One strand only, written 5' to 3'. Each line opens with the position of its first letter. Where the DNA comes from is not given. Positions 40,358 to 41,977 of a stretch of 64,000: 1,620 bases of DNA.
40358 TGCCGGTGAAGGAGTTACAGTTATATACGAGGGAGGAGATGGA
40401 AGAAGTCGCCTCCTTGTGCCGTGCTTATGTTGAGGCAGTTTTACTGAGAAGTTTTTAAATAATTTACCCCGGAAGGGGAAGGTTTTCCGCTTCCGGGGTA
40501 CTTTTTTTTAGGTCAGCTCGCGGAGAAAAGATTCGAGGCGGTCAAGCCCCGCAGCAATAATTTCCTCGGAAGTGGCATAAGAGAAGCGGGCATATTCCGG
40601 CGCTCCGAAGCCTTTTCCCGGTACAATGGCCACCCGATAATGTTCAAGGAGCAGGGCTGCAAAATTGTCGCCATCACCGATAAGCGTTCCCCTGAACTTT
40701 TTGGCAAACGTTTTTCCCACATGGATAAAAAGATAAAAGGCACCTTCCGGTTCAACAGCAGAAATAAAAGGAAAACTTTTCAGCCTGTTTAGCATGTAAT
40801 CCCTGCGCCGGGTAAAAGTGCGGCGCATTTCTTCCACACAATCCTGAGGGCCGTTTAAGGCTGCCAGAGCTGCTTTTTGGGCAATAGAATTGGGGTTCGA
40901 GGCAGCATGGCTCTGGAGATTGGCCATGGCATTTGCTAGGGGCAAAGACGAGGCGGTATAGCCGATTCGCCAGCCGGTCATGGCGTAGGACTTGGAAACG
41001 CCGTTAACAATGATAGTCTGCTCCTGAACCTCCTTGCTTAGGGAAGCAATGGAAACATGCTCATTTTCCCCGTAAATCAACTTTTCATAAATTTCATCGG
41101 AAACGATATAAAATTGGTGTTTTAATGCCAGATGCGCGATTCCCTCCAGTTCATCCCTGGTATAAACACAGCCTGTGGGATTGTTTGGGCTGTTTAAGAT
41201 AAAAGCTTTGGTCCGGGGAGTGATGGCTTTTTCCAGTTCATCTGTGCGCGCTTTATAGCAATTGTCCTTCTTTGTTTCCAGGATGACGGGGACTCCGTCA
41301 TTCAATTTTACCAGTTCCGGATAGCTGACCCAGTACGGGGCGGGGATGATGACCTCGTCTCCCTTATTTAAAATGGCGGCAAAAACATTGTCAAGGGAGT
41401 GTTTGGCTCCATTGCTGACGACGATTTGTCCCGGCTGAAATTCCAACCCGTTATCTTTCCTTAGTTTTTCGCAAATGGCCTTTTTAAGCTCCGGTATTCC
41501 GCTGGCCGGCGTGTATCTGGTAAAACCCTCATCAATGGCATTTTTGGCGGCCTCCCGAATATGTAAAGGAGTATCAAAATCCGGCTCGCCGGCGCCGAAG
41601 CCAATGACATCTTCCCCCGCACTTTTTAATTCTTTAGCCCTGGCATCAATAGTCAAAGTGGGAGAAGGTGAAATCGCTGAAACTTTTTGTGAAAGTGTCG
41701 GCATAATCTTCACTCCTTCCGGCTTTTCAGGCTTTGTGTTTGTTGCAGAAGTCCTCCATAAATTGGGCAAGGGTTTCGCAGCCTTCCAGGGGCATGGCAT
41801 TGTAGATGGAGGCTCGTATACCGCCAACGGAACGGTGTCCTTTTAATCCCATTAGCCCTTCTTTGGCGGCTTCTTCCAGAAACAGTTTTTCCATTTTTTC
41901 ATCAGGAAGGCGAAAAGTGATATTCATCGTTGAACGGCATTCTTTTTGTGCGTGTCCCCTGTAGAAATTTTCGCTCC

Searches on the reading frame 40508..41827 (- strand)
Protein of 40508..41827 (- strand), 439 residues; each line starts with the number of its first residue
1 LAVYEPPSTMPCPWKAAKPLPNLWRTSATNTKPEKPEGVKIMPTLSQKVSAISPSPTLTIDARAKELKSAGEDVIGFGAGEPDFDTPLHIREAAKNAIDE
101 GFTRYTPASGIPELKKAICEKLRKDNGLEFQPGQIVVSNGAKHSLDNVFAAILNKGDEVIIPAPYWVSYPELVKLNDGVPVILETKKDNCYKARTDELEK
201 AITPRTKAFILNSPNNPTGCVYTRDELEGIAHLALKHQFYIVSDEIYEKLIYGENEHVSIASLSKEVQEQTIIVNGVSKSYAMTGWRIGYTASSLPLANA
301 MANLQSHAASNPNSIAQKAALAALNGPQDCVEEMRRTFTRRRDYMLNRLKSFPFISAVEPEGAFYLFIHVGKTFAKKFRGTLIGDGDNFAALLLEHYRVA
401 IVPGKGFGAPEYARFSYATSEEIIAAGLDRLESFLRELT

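Call 11: search_protein_families(library=ncbifam, proteins=[window:40508-41827:-], max_evalue=0.00001)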
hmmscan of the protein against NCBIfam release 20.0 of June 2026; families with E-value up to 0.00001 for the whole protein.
window:40508-41827:- (439 aa): 72 families (the best 25 are shown)
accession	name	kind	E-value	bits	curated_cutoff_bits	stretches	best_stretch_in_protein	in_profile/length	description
NF041091.1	asp_aminotase_Arch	equivalog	1.9e-132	441.7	550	1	46-436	1-376/376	aspartate aminotransferase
NF004769.0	PRK06107.1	equivalog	6.7e-127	423.6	617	1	46-438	7-401/402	aspartate transaminase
NF005817.0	PRK07683.1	equivalog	5.7e-97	324.8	575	1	66-437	22-383/387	aminotransferase A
NF005816.0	PRK07682.1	equivalog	7e-93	311.3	620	1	45-437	6-385/390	aminotransferase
NF041364.1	GntC_guanitoxin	equivalog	2.4e-88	296.4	415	1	77-434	3-356/356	guanitoxin biosynthesis PLP-dependent (S)-gamma-hydroxy-L-arginine cyclodehydratase GntC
NF006229.0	PRK08361.1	equivalog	1.1e-85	288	624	1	69-437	30-390/391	aspartate aminotransferase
NF005588.0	PRK07309.1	equivalog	4.7e-85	285.8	576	1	71-437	29-388/391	pyridoxal phosphate-dependent aminotransferase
NF004975.0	PRK06348.1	equivalog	6e-85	285.5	549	1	62-433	19-381/384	pyridoxal phosphate-dependent aminotransferase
NF006230.0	PRK08363.1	equivalog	8.1e-83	278.4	534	1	59-437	17-394/398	alanine aminotransferase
NF004770.0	PRK06108.1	subfamily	5.8e-79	265.7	422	1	40-437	8-394/396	pyridoxal phosphate-dependent aminotransferase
NF006514.0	PRK08960.1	equivalog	4.6e-77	259.4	554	1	44-437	4-387/388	pyridoxal phosphate-dependent aminotransferase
NF005601.0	PRK07337.1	equivalog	1.9e-75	254.4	496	1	42-435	5-392/394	pyridoxal phosphate-dependent aminotransferase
NF005744.0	PRK07568.1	subfamily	5.3e-70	236.2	389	1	44-423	2-378/398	pyridoxal phosphate-dependent aminotransferase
NF004621.0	PRK05957.1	equivalog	5.4e-68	229.5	498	1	75-437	30-385/389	pyridoxal phosphate-dependent aminotransferase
NF005855.0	PRK07777.1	equivalog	1.8e-67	228.4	553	1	70-433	26-386/391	pyridoxal phosphate-dependent aminotransferase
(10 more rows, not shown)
